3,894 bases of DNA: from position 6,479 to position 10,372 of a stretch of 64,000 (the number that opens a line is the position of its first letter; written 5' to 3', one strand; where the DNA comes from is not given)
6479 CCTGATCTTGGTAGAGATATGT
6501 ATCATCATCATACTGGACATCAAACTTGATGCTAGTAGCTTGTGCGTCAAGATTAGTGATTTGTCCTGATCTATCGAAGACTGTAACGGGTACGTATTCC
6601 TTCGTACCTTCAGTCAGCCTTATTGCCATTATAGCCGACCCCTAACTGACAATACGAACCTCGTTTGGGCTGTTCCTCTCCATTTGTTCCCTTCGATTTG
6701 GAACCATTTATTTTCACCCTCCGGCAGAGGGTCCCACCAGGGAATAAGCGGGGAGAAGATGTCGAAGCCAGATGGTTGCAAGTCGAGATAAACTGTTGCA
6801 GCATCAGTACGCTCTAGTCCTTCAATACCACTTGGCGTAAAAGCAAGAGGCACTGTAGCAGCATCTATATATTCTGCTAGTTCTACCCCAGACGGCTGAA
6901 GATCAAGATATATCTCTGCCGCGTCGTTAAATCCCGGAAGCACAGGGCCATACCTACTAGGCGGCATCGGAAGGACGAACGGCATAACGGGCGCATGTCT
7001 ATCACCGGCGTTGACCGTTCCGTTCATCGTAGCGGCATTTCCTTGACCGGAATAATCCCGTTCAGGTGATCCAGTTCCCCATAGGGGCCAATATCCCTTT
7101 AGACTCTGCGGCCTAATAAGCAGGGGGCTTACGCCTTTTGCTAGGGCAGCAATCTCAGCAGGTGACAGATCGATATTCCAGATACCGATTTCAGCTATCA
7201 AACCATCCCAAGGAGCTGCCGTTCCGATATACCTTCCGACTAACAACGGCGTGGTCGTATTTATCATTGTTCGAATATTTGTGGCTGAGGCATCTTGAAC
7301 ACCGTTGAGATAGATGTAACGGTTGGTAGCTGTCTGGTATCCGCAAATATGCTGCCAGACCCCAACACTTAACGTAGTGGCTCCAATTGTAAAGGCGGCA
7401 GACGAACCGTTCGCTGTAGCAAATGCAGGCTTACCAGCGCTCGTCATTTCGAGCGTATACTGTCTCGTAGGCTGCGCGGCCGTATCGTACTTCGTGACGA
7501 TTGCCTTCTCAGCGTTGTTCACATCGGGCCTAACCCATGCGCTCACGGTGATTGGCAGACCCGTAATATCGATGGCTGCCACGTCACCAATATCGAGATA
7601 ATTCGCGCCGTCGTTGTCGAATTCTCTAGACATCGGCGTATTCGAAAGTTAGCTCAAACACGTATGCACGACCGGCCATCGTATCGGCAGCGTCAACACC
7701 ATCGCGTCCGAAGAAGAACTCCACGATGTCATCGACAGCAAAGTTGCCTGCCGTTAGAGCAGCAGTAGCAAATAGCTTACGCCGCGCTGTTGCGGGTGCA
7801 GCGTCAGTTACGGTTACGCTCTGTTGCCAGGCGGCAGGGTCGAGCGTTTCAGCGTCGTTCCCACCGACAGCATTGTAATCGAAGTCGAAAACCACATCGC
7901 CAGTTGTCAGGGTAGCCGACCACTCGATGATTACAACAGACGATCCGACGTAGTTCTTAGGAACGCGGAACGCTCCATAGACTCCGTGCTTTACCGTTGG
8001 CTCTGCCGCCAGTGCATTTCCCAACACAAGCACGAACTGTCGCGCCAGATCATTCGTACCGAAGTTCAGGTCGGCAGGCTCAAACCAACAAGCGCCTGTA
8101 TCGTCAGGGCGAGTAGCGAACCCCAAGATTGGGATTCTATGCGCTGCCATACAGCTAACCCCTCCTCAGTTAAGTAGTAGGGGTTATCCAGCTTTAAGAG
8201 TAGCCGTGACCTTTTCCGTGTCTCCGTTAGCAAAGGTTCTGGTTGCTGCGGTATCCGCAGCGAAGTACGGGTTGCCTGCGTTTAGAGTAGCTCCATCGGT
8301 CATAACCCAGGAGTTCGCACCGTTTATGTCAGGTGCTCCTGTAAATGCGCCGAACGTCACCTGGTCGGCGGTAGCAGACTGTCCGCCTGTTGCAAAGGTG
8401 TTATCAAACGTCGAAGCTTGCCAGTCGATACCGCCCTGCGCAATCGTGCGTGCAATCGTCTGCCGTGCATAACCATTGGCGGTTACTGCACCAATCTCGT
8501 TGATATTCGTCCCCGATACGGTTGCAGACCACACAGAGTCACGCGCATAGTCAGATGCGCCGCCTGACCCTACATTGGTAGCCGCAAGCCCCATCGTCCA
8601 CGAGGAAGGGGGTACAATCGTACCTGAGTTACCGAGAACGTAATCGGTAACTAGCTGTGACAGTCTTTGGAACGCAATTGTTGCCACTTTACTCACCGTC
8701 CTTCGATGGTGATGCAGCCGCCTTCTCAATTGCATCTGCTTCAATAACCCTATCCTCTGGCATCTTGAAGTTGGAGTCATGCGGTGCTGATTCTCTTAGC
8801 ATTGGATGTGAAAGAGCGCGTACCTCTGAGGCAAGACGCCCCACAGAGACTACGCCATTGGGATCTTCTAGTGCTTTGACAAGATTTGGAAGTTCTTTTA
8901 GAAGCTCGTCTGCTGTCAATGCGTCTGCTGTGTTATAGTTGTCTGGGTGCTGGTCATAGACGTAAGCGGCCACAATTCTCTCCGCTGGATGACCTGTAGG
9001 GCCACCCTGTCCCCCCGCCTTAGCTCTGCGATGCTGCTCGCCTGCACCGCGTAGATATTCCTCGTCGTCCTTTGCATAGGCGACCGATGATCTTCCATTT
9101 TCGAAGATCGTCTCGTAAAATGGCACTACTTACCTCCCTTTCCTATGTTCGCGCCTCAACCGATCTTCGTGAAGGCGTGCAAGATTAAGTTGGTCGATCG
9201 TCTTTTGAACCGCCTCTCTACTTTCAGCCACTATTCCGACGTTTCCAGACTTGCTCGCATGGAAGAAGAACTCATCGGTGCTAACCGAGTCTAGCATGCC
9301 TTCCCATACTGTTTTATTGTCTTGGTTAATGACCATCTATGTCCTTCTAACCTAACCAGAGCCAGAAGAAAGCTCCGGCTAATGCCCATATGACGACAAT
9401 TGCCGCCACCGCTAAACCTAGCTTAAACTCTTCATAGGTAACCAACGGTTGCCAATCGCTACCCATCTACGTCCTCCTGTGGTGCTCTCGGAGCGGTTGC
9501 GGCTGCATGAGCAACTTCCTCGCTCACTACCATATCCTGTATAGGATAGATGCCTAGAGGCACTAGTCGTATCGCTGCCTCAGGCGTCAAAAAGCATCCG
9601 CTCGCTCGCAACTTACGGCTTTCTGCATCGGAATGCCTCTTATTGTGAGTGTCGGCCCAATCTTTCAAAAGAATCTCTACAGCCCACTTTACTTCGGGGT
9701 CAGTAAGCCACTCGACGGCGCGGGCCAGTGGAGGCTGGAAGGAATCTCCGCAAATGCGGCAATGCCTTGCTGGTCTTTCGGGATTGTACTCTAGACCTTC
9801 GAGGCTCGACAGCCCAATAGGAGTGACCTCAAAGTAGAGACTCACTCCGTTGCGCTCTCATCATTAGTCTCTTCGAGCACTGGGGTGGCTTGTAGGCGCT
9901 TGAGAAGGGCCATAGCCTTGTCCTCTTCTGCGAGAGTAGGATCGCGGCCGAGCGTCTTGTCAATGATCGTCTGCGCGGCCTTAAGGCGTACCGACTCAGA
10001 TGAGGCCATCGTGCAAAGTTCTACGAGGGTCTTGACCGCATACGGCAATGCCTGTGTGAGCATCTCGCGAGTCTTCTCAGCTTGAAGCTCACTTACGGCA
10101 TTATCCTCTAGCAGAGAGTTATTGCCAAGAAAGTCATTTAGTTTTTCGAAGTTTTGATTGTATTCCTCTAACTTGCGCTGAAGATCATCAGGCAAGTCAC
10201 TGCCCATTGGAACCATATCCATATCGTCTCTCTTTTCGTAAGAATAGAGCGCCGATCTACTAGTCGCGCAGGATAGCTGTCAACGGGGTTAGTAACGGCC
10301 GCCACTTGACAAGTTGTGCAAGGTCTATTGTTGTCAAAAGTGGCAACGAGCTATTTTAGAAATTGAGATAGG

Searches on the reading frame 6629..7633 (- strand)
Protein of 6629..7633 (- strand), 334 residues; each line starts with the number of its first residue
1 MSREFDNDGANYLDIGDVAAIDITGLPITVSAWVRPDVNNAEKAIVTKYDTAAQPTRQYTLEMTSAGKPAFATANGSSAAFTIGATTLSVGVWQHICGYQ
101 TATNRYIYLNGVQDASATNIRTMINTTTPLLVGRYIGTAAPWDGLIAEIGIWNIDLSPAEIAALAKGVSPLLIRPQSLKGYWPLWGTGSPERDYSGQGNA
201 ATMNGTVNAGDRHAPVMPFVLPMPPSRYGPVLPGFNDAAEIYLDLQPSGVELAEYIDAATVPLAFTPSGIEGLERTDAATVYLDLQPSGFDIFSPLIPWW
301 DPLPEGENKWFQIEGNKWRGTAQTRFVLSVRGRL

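Call 9: search_protein_families(library=phrogs, proteins=[window:6629-7633:-], max_evalue=0.01)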
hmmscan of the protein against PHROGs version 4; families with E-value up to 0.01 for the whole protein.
window:6629-7633:- (334 aa): 8 families
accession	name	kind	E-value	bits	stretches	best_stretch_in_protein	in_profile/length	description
phrog_3545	-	unknown function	1.9e-12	47.1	1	20-161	811-969/1115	-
phrog_8510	-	head and packaging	2.6e-08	33.1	1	8-159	735-891/1348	virion structural protein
phrog_701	-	head and packaging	1.1e-07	29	1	9-154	4068-4208/6136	virion structural protein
phrog_24074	-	unknown function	2.1e-07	30.6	1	8-128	463-583/892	-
phrog_22373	-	unknown function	4.3e-06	26.4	1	56-164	81-192/688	-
phrog_38322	-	unknown function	2.5e-05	24.4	1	27-135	356-466/506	-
phrog_18802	-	head and packaging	0.00081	16.9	1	8-150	850-986/3007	virion structural protein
phrog_13163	-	tail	0.0031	16.5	1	28-134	580-681/976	baseplate wedge subunit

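Call 10: search_protein_families(library=pfam, proteins=[window:6629-7633:-], max_evalue=0.01)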
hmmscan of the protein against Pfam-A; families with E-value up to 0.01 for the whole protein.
window:6629-7633:- (334 aa): 1 family
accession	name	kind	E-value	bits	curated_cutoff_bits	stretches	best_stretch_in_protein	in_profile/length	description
PF13385.13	Laminin_G_3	-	2.6e-26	93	27.6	1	8-162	2-151/151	Concanavalin A-like lectin/glucanases superfamily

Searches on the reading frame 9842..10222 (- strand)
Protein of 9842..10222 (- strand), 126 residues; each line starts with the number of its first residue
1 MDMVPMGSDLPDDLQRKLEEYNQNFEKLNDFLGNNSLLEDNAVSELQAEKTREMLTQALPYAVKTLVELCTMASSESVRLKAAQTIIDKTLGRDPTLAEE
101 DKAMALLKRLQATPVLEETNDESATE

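Call 9: search_protein_families(library=phrogs, proteins=[window:9842-10222:-], max_evalue=0.01)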
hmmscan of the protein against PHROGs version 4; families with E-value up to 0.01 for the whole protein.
window:9842-10222:- (126 aa): 4 families
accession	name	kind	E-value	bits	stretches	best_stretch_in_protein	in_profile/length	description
phrog_2538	-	head and packaging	0.00031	21.8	1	48-92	49-93/129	terminase small subunit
phrog_7407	-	unknown function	0.00036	21.2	1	50-98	188-237/370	-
phrog_7344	-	head and packaging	0.00077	20.7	1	45-103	56-116/161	terminase small subunit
phrog_10899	-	head and packaging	0.0016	18.3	1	39-96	187-244/443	terminase small subunit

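Call 10: search_protein_families(library=pfam, proteins=[window:9842-10222:-], max_evalue=0.01)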
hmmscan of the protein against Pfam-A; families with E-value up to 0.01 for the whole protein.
window:9842-10222:- (126 aa): 1 family
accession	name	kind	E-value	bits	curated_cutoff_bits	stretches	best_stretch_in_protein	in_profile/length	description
PF19176.5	DUF5858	-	0.0045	17.2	27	1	15-34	24-43/61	Family of unknown function (DUF5858)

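Call 17: find_related_loci(query=window:9842-10222:-, collection=viral_contigs, flank=5000)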
Query window:9842-10222:- (126 aa) in viral_contigs; peptide patterns used: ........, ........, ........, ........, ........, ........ (x = any residue, [..] = any of these).
9 stretches matched a pattern, but none encodes a relative of the query by tblastn (E <= 1e-3).

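Call 19: find_encoding_contigs(protein=window:9842-10222:-, flank=3000, max_places=10)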
Protein window:9842-10222:- (126 aa): 24 contigs read that carry it; 4 places shown.
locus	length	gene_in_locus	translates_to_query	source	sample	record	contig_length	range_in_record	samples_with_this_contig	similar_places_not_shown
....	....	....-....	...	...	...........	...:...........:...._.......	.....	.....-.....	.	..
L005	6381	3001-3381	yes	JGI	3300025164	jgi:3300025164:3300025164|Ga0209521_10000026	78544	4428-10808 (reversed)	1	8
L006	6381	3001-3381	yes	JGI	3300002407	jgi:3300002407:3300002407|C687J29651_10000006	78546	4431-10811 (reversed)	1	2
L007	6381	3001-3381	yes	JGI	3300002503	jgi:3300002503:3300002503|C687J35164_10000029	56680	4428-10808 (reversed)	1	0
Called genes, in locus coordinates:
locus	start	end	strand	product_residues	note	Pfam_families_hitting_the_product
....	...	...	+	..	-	-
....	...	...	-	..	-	-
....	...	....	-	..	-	-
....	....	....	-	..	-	-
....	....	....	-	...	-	-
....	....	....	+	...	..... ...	-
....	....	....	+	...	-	-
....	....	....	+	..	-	-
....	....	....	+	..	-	-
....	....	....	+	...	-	-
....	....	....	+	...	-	-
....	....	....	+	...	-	-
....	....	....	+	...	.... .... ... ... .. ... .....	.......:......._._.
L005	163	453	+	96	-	-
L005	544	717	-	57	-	-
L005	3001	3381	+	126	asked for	-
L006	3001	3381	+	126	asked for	-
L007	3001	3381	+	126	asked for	-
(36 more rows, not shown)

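Call 22: find_homologous_proteins(query=window:9842-10222:-, max_evalue=0.001)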
Query window:9842-10222:- (126 aa): 9 proteins with E <= 0.001 among 28 candidates.
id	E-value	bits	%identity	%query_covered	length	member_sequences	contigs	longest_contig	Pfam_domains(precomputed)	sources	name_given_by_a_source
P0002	6.8e-72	257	100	100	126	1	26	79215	-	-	-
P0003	1.2e-52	195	80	94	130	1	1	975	-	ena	-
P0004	1.1e-50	188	78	96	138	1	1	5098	-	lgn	-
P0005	2.8e-50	187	80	91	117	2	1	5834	-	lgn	-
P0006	1.1e-48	182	80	90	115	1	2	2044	-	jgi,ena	-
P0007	1.8e-45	172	71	94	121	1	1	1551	-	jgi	jgi:hypothetical protein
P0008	6.1e-44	167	72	90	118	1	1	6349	-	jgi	jgi:hypothetical protein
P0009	1.1e-43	166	72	90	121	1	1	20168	-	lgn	-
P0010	1.9e-30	123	61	81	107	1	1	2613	-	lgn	-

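Call 23: find_encoding_contigs(protein=P0009, flank=6000, max_places=3)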
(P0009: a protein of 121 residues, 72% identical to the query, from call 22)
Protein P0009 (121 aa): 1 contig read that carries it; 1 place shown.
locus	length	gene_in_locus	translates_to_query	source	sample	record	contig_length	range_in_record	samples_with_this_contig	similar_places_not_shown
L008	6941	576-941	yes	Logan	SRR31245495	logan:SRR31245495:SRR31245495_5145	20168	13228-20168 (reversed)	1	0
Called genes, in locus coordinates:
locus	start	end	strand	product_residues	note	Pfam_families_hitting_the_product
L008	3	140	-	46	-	?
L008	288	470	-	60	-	-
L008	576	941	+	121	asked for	-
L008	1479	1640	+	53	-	PF24623:Phage_zn_bind_8 (faint)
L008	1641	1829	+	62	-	-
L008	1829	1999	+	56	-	-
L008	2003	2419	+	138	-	-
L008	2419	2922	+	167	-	-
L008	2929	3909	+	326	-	-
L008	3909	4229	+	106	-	-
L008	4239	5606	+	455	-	-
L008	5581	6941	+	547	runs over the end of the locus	-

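Call 24: find_encoding_contigs(protein=P0008, flank=6000, max_places=3)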
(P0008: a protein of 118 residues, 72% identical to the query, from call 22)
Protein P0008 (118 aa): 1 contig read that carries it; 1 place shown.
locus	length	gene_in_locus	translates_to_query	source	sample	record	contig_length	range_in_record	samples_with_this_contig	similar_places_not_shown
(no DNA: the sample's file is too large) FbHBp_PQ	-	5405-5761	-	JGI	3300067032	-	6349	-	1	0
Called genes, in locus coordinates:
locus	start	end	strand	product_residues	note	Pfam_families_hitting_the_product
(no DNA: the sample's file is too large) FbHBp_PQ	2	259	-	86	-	?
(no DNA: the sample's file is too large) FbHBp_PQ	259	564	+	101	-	-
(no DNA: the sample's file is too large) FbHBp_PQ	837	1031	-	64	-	-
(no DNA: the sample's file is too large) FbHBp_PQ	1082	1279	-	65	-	-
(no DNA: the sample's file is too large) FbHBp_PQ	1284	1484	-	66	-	-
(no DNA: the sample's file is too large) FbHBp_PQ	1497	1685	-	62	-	-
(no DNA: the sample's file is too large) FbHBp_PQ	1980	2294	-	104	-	-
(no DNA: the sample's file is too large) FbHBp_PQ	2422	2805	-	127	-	-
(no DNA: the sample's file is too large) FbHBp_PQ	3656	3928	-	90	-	-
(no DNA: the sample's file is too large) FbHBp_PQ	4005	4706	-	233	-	-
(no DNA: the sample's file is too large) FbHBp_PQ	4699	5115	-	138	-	-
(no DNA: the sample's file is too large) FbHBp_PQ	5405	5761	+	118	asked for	-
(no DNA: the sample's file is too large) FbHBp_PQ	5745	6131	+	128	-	-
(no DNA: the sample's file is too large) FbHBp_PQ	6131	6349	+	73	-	?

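Call 25: find_encoding_contigs(protein=P0005, flank=6000, max_places=3)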
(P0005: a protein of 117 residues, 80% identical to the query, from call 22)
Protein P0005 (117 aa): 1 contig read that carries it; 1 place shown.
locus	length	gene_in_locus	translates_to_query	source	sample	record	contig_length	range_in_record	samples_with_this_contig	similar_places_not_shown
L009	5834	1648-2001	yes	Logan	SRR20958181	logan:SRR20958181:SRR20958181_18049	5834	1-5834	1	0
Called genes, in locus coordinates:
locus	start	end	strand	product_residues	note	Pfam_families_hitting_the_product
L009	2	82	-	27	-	?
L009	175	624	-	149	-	-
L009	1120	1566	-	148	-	-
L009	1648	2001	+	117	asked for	-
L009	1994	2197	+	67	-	-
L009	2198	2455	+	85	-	-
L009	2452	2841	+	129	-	-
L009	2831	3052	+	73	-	-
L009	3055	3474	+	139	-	-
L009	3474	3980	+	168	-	-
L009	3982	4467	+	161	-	-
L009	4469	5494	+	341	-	PF13385:Laminin_G_3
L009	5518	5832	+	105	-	?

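Call 26: find_encoding_contigs(protein=P0004, flank=6000, max_places=3)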
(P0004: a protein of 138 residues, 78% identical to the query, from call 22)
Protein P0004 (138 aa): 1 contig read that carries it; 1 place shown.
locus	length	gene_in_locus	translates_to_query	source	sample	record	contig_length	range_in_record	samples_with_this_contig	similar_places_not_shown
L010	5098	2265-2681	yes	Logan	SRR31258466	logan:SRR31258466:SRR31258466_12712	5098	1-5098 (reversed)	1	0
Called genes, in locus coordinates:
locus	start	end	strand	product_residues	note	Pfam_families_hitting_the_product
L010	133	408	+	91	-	-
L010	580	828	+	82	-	-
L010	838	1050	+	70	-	-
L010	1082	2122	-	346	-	PF05048:NosD (weak), PF13229:Beta_helix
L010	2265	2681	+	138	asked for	-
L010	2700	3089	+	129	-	-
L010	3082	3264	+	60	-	PF24623:Phage_zn_bind_8 (weak)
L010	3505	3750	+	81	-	-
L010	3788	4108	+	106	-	-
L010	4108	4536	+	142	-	-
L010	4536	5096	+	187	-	?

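Call 46: find_encoding_contigs(protein=P0010, flank=6000, max_places=3)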
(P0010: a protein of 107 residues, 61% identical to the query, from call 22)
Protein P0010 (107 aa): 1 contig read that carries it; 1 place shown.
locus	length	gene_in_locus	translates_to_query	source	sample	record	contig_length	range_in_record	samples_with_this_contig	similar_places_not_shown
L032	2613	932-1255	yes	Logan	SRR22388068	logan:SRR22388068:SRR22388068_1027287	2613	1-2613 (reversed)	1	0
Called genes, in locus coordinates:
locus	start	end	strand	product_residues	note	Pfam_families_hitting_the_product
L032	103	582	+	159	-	-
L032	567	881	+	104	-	-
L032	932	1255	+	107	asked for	-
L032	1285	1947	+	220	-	-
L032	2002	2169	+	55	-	-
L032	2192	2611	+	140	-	?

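Call 47: find_encoding_contigs(protein=P0006, flank=6000, max_places=3)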
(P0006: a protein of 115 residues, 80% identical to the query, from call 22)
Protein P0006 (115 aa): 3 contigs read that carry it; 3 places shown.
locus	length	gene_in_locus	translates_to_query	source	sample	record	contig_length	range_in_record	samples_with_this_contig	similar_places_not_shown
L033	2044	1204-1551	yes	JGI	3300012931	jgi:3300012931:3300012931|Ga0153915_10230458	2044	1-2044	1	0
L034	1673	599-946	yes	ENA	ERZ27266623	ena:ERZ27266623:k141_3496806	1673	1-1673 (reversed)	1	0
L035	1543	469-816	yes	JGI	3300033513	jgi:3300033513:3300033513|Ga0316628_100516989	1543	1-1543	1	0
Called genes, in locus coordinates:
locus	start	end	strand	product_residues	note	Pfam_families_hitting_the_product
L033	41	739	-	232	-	-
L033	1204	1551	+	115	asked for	-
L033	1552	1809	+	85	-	-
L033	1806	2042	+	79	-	?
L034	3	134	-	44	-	?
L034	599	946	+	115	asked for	-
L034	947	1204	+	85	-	-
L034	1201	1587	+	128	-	-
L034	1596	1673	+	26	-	?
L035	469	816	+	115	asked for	-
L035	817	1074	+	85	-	-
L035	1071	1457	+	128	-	-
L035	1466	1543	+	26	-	?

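Call 48: find_encoding_contigs(protein=P0007, flank=6000, max_places=3)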
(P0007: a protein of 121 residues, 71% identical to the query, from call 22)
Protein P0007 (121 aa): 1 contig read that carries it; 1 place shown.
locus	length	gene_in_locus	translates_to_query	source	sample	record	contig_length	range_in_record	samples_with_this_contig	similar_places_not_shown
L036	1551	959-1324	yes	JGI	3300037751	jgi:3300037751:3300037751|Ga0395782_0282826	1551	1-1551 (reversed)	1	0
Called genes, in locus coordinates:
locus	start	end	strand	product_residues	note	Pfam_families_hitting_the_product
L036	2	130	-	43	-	?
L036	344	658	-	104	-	PF00588:SpoU_methylase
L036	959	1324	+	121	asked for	-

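Call 63: find_homologous_proteins(query=A2, max_evalue=0.001)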
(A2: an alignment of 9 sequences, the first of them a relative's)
Query A2 (9 sequences) (126 aa, profile of the alignment): 37 proteins with E <= 0.001 among 8000 candidates.
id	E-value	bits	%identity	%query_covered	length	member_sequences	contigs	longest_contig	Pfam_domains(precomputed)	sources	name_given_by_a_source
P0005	2.5e-62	226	80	91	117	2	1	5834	-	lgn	-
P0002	1.3e-60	221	100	100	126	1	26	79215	-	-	-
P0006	1.0e-59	218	80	90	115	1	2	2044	-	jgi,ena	-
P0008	9.1e-59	215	72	90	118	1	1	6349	-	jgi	jgi:hypothetical protein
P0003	1.5e-58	214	80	94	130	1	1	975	-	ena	-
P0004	2.0e-58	214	78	96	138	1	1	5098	-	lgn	-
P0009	5.7e-57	209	72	90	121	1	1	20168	-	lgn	-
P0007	3.0e-56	207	71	94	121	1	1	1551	-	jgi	jgi:hypothetical protein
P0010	1.3e-49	185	61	81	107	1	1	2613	-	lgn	-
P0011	4.9e-39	151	54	87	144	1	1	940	-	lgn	-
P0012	5.8e-38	148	53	91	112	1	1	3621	-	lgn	-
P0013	6.6e-38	147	56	83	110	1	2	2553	-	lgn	-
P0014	1.3e-37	146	57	83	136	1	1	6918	-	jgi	jgi:hypothetical protein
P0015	1.4e-37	146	56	87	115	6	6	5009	-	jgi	-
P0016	3.3e-37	145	50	82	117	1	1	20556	-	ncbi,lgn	-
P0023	1.3e-35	140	55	81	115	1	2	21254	-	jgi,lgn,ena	-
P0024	3.3e-35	139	53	83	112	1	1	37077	-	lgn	-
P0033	2.4e-26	110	47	82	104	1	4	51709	-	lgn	-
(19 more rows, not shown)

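Call 65: find_related_loci(query=A3, collection=viral_contigs, flank=6000)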
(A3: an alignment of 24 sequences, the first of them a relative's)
Query A3 (126 aa) in viral_contigs; peptide patterns used: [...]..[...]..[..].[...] (x = any residue, [..] = any of these).
70 stretches matched a pattern, but none encodes a relative of the query by tblastn (E <= 1e-3).

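Call 66: find_related_loci(query=A3, collection=genome_contigs, flank=6000)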
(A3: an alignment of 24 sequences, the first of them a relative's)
Query A3 (126 aa) in genome_contigs; peptide patterns used: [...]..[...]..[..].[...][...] (x = any residue, [..] = any of these).
63 stretches matched a pattern, but none encodes a relative of the query by tblastn (E <= 1e-3).
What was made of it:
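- Tried and rejected: GTDB genomes: none (call 66).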

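Call 67: find_encoding_contigs(protein=P0024, flank=8000, max_places=2)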
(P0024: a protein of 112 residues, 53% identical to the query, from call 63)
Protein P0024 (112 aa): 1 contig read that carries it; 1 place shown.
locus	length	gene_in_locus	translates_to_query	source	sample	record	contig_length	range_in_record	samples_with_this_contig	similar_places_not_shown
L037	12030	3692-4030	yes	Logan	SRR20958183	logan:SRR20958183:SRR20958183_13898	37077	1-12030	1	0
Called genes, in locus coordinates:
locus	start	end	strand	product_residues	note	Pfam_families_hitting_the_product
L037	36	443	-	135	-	-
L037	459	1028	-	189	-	-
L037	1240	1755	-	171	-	PF02592:Vut_1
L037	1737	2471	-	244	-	PF23859:DpdA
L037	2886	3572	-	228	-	PF00145:DNA_methylase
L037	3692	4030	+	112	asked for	-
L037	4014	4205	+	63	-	-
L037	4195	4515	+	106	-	-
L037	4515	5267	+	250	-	-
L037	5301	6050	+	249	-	PF09362:DUF1996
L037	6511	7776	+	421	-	-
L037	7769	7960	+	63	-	-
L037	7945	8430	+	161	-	-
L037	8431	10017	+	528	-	-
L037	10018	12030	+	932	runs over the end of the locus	-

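Call 68: find_encoding_contigs(protein=P0033, flank=8000, max_places=4)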
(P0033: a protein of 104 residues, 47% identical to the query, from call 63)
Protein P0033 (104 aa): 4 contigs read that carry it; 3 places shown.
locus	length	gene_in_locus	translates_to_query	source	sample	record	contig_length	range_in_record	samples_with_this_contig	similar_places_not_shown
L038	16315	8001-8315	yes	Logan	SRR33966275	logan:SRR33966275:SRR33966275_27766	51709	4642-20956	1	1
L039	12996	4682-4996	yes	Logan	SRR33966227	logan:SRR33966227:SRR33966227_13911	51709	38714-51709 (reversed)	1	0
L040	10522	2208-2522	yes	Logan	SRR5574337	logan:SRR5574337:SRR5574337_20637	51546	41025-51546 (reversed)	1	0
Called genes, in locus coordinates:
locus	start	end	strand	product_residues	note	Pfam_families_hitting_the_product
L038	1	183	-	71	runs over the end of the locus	-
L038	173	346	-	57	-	-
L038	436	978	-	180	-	-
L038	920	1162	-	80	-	-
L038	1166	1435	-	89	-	-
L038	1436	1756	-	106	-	-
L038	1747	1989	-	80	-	-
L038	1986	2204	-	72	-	-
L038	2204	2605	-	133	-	-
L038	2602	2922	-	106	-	-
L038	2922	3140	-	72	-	-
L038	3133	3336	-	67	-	-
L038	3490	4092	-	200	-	-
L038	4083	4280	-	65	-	-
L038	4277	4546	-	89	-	-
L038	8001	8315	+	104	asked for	-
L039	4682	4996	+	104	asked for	-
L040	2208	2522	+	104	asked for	-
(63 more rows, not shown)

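Call 69: find_encoding_contigs(protein=P0023, flank=8000, max_places=3)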
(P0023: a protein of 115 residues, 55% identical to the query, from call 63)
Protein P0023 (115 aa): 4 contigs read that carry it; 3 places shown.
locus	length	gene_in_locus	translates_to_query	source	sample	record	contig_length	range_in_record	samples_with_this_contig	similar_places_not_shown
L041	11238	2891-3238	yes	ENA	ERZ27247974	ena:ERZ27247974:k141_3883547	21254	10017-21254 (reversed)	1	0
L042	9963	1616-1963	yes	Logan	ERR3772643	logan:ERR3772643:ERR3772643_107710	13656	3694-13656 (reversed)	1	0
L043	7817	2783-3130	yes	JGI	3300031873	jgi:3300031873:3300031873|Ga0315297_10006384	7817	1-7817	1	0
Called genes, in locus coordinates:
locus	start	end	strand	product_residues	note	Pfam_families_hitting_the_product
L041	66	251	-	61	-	-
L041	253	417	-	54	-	-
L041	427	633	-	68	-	-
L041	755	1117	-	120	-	-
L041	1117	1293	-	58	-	-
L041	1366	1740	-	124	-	-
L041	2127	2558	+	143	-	-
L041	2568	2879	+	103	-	-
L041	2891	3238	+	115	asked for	-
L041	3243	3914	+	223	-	-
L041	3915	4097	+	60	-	-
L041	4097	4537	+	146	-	-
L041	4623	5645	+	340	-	-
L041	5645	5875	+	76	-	-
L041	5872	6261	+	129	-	PF00196:GerE, PF08281:Sigma70_r4_2 (weak)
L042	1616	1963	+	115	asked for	-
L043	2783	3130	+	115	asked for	-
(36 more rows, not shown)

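Call 82: search_dna_similar(query=window:9842-10222:-, collection=phages, mode=protein, max_evalue=0.001, max_rows=15)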
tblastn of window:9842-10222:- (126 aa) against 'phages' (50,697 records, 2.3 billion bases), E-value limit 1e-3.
No match.
